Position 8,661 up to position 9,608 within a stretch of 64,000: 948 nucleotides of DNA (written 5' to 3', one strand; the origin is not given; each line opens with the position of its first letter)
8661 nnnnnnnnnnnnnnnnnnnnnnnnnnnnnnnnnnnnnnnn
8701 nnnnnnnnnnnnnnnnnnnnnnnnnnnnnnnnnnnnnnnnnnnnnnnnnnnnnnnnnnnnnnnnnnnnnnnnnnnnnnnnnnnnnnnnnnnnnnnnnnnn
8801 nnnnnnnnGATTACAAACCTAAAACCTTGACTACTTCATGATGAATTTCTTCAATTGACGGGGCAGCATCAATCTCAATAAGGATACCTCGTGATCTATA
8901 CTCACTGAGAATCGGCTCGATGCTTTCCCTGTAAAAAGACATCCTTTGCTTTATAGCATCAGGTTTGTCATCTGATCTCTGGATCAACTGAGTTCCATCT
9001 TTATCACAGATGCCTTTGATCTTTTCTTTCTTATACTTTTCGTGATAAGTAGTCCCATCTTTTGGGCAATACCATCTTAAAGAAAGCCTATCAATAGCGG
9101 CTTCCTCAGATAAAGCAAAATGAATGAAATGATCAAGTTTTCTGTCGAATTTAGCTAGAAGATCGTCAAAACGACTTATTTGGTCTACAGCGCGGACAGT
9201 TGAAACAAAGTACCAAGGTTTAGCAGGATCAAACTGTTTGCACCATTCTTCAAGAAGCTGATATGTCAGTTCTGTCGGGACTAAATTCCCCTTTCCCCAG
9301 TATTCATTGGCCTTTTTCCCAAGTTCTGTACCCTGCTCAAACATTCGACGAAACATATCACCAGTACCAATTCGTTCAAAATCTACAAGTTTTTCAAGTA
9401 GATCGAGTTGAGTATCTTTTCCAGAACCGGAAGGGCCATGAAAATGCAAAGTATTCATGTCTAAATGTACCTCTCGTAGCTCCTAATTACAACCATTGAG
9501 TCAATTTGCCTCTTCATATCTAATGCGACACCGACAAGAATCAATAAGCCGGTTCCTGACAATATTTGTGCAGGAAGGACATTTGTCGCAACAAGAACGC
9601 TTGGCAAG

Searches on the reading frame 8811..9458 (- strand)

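Call 76: search_protein_families(library=pfam, proteins=[window:8811-9458:-], max_evalue=0.00001)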
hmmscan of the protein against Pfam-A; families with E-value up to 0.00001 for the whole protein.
window:8811-9458:- (215 aa): 3 families
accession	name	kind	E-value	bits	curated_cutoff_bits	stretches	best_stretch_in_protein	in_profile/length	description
PF00406.28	ADK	-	5.1e-27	95.3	26.8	1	8-191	3-150/151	Adenylate kinase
PF05191.20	ADK_lid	-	1.2e-12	48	26.6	1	128-163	1-36/36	Adenylate kinase, active site lid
PF13207.12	AAA_17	-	1.4e-11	45.3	27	1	8-126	2-120/136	AAA domain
